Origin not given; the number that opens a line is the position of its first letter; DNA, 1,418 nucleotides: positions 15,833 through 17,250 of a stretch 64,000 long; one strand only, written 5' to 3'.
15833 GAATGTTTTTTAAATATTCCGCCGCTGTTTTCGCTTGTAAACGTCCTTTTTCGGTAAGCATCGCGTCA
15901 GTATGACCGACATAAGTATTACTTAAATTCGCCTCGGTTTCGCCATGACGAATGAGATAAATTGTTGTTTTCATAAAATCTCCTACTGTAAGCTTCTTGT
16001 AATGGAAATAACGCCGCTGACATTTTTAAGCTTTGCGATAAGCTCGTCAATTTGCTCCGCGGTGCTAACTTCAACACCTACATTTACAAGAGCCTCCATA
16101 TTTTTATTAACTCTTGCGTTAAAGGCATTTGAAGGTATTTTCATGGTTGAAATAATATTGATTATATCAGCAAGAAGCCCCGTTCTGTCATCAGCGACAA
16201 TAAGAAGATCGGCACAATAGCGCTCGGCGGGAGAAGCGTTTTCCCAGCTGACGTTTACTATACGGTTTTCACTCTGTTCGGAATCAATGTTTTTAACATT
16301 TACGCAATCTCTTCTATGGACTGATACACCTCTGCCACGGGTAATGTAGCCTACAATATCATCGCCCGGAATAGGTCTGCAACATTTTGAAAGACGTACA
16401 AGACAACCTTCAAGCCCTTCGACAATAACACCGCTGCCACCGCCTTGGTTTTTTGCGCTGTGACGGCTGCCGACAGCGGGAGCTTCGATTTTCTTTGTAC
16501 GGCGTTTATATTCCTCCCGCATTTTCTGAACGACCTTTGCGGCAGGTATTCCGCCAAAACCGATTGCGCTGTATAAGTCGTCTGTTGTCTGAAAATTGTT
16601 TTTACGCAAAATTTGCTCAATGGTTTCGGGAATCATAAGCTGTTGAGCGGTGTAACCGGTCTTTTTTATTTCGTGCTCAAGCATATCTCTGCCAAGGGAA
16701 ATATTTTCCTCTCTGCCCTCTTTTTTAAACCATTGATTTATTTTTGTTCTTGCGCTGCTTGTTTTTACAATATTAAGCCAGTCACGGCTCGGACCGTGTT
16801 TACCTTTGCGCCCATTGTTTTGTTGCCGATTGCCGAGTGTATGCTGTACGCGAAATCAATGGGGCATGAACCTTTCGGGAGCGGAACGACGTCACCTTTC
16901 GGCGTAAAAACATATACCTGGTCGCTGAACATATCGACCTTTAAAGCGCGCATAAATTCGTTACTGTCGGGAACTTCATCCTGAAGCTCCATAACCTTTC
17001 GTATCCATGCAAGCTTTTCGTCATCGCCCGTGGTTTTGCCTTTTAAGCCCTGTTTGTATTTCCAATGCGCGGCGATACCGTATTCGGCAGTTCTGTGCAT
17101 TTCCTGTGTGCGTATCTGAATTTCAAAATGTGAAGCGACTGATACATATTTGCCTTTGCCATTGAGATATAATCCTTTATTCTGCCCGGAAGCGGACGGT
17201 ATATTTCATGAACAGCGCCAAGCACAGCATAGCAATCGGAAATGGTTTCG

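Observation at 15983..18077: relA/spoT homologue carries two separate internal deletions that each shift the frame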

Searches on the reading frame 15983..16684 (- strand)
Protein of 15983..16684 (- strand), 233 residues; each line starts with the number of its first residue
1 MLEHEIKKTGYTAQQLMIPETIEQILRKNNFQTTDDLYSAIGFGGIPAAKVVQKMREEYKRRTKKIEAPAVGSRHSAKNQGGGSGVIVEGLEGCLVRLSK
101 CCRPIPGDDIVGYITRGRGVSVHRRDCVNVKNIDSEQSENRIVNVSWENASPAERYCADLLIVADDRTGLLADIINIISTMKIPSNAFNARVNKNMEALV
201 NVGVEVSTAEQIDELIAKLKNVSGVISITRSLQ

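Call 13: find_encoding_contigs(protein=window:15983-16684:-, flank=3000, max_places=10)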
Protein window:15983-16684:- (233 aa): no gene with exactly this product is on record in the collection.

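Call 41: search_protein_families(library=pfam, proteins=[window:15983-16684:-], max_evalue=0.001)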
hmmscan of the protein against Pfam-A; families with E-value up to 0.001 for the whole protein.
window:15983-16684:- (233 aa): 2 families
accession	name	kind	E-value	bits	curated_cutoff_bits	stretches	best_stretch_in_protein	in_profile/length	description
PF13291.12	ACT_4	-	9.1e-17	62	27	1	154-230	3-80/80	ACT domain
PF19296.4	RelA_AH_RIS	-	2.5e-08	34.7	23.8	1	15-135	42-180/185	RelA/SpoT, AH and RIS domains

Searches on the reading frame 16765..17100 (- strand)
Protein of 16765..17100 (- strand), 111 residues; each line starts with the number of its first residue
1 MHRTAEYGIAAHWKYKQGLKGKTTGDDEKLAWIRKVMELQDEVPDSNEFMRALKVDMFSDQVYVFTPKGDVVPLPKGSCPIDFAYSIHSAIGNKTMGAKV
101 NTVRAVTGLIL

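Call 41: search_protein_families(library=pfam, proteins=[window:16765-17100:-], max_evalue=0.001)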
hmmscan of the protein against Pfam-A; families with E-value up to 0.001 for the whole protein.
window:16765-17100:- (111 aa): 1 family
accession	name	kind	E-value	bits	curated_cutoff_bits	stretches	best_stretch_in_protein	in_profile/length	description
PF02824.27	TGS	-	6.2e-15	55.4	22.2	1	62-102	1-41/60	TGS domain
